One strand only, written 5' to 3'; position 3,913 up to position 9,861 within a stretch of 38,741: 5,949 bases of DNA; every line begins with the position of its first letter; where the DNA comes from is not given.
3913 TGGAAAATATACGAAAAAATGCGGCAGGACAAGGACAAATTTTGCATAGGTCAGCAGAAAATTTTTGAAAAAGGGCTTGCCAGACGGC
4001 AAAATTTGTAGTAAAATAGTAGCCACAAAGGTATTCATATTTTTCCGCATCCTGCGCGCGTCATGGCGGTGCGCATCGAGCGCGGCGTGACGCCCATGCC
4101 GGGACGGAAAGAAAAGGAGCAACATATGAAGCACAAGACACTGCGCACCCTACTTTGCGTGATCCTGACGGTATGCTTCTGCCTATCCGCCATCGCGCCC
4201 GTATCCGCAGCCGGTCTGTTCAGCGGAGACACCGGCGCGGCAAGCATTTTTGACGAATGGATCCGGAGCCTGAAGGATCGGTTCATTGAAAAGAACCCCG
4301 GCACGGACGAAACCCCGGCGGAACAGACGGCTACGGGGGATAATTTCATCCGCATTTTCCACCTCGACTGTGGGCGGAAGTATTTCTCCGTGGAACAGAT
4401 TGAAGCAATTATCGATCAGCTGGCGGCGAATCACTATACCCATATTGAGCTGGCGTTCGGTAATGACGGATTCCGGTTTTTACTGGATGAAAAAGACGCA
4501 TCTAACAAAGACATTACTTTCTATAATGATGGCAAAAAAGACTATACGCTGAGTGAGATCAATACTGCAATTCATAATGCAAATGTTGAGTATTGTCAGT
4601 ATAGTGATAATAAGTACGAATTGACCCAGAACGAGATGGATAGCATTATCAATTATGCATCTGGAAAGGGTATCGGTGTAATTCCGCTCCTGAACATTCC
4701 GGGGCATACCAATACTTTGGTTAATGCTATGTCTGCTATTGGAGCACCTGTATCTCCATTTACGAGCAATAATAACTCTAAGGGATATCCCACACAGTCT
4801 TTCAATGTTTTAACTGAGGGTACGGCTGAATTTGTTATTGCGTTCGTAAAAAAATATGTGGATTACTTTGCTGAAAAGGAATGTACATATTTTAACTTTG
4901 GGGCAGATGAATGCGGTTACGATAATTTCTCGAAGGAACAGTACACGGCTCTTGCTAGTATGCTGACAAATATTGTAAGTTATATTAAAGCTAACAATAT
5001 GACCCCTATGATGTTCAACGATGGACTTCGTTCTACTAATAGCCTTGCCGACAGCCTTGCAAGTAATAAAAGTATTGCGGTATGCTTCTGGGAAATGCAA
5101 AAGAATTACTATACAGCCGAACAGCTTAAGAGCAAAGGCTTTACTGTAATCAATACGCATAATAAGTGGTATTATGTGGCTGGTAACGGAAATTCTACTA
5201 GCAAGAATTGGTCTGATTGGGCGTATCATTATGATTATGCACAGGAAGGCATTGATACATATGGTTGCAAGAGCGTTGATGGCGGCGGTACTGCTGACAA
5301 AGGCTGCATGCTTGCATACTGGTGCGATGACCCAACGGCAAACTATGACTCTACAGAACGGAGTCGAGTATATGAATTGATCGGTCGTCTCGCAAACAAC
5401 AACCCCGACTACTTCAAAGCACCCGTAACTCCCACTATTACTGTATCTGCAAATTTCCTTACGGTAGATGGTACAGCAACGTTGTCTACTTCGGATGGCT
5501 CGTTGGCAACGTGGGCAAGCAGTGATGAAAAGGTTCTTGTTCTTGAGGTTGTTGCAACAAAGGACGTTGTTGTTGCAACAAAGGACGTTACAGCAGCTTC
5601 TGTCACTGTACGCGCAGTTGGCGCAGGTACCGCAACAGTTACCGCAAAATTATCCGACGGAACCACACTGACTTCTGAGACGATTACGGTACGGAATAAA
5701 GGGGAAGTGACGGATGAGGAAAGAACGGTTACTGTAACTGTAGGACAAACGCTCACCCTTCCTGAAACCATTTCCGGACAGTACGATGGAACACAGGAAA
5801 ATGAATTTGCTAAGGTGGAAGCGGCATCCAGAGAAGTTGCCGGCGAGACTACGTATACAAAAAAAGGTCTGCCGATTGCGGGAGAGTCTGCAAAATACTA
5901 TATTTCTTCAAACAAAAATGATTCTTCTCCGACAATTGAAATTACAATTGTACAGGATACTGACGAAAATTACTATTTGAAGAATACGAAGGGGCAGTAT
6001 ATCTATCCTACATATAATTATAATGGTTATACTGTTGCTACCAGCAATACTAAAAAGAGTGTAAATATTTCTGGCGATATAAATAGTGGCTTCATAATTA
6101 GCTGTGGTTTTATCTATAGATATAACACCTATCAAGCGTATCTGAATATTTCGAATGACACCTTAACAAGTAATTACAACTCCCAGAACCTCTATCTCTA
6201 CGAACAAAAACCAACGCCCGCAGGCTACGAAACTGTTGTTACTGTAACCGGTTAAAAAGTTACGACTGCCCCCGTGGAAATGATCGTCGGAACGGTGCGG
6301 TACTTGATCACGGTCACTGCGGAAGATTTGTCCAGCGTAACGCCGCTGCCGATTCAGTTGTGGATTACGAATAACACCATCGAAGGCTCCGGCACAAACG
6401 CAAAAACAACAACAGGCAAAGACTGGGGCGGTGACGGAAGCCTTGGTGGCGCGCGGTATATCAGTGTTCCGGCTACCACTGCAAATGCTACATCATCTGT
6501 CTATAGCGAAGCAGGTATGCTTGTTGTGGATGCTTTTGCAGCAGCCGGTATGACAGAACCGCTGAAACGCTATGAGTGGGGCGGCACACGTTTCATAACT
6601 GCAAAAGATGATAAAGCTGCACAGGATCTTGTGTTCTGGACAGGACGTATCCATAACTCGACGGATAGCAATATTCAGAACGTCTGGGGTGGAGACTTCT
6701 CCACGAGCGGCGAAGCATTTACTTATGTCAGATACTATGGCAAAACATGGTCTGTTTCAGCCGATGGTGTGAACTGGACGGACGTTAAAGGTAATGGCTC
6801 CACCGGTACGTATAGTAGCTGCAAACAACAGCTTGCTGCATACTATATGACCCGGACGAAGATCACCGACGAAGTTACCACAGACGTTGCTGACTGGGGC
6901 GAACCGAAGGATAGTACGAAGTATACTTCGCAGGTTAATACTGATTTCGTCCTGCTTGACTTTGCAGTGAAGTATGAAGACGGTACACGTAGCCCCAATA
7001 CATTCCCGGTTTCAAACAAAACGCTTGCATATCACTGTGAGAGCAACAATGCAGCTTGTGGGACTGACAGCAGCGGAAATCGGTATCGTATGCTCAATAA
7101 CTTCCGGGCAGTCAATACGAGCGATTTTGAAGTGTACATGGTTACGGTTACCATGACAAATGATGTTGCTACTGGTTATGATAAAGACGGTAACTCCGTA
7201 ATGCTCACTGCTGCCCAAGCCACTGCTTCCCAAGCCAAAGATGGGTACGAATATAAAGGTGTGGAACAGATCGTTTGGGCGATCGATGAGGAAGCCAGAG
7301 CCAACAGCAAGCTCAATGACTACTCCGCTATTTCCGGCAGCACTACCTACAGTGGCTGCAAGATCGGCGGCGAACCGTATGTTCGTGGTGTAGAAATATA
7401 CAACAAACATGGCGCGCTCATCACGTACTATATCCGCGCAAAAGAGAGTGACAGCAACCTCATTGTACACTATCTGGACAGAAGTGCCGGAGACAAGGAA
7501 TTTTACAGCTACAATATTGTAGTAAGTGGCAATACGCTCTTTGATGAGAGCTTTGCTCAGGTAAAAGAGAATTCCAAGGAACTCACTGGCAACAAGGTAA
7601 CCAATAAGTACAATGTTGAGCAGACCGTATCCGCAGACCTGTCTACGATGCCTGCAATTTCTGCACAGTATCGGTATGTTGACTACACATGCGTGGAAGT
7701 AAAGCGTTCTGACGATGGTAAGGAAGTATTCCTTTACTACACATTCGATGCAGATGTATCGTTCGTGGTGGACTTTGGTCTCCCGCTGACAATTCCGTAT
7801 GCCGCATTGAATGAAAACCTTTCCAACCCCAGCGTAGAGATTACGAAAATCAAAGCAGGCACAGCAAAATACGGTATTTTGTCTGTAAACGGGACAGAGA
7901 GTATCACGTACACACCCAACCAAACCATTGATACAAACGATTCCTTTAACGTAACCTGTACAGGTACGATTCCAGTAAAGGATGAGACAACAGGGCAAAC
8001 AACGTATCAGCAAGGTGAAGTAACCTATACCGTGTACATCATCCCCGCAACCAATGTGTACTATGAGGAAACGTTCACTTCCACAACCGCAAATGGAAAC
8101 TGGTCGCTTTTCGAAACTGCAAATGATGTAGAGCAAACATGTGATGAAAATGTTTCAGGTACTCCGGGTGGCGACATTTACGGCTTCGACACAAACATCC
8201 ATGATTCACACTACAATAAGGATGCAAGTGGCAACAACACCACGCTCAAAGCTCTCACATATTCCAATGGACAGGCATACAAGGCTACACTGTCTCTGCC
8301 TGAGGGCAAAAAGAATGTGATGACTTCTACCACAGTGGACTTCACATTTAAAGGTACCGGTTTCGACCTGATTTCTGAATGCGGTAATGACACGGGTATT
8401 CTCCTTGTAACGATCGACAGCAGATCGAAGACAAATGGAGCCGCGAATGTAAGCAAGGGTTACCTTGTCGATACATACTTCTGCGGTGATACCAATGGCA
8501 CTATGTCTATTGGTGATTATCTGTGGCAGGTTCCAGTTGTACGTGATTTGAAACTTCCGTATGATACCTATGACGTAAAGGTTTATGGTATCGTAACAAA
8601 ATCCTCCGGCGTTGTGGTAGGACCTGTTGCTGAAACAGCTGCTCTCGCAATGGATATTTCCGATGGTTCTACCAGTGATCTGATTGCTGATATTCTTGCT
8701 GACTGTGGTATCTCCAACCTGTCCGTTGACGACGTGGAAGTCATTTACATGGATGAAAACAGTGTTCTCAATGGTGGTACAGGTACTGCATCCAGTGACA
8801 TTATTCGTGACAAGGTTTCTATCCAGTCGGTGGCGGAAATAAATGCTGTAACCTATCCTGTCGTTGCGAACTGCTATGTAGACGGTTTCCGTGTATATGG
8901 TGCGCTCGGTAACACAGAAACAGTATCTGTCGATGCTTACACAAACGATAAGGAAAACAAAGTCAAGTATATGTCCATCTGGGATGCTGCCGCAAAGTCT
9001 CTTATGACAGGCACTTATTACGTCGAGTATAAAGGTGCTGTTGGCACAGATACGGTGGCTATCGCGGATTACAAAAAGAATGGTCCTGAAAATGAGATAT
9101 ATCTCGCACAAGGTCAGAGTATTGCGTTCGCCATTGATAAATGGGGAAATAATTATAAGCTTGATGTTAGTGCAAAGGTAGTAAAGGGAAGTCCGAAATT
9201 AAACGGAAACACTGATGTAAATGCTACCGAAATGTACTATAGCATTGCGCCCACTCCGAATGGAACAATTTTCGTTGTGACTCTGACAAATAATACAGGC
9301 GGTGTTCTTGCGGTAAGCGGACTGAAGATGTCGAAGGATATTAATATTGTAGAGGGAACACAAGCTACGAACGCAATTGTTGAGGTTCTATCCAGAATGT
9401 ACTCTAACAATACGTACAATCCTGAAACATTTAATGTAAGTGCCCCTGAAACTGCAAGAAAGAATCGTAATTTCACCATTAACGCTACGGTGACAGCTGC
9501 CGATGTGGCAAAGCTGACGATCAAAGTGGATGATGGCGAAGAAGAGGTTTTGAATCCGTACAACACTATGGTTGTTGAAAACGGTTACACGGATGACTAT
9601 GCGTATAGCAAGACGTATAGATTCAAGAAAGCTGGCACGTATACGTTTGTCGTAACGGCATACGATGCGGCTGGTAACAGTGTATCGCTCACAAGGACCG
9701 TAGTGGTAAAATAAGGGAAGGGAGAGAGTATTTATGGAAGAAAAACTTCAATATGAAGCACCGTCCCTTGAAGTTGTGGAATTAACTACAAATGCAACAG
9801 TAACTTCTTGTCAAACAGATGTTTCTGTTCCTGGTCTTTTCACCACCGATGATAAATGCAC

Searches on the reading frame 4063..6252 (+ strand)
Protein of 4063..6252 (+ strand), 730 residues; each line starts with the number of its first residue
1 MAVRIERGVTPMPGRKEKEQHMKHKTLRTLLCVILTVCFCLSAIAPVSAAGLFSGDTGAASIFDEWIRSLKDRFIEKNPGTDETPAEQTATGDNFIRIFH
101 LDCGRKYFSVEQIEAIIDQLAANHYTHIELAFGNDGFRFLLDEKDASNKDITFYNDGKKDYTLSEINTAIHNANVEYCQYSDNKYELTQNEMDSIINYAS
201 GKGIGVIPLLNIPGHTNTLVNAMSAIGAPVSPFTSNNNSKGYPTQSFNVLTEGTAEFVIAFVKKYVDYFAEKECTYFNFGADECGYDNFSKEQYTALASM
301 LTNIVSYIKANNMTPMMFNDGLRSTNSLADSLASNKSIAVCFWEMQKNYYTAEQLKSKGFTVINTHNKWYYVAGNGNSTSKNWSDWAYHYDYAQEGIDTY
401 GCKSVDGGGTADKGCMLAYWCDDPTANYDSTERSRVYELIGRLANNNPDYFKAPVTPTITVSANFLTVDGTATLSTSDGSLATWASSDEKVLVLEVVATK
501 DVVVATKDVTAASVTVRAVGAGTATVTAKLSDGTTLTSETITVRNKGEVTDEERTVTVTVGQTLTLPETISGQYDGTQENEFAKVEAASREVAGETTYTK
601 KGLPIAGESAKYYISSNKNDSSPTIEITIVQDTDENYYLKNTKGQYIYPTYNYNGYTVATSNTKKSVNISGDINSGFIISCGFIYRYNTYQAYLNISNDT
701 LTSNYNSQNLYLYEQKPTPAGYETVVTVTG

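Call 7: search_protein_families(library=pfam, proteins=[window:4063-6252:+], max_evalue=0.001)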
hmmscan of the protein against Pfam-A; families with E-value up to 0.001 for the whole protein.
window:4063-6252:+ (730 aa): 1 family
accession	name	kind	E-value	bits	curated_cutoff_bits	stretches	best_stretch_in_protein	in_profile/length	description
PF00728.28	Glyco_hydro_20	-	4.5e-26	92.5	22.3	1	97-388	4-284/348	Glycosyl hydrolase family 20, catalytic domain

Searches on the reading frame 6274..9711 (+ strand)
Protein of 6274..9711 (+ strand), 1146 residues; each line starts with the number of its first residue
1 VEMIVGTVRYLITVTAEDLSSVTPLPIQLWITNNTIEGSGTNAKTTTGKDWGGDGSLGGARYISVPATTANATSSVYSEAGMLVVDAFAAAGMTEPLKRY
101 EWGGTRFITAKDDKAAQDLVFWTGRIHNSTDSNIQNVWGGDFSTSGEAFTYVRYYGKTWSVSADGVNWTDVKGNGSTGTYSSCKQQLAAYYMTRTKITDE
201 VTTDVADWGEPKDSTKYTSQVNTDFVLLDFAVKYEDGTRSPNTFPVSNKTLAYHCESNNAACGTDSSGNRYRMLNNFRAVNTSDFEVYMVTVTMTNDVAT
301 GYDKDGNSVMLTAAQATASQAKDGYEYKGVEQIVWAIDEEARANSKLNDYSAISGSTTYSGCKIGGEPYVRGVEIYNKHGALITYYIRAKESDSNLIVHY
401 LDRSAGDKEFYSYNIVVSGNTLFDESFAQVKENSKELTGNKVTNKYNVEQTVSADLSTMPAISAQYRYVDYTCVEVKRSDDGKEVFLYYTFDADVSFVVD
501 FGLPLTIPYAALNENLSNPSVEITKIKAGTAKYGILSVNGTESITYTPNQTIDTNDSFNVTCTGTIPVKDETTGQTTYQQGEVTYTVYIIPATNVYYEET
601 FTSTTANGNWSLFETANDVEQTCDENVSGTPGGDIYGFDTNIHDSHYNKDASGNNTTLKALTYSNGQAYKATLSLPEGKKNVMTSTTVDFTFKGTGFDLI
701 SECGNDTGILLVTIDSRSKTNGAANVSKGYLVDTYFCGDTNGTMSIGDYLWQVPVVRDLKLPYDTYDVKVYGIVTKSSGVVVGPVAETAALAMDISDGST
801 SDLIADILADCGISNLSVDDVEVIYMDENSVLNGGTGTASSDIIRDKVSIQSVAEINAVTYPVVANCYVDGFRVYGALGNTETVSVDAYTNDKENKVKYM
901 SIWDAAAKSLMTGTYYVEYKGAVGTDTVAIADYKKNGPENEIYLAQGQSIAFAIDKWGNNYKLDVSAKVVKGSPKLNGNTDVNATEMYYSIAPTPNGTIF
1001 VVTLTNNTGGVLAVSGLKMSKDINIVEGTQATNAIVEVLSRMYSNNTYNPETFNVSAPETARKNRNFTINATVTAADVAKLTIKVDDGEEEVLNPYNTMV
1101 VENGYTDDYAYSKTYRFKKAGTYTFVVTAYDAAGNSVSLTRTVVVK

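Call 7: search_protein_families(library=pfam, proteins=[window:6274-9711:+], max_evalue=0.001)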
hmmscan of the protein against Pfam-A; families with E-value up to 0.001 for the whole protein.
window:6274-9711:+ (1146 aa): 1 family
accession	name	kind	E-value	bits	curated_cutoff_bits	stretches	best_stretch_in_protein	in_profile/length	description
PF13157.11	Enas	-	2.8e-05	24.5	22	1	888-955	20-83/112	Endospore appendages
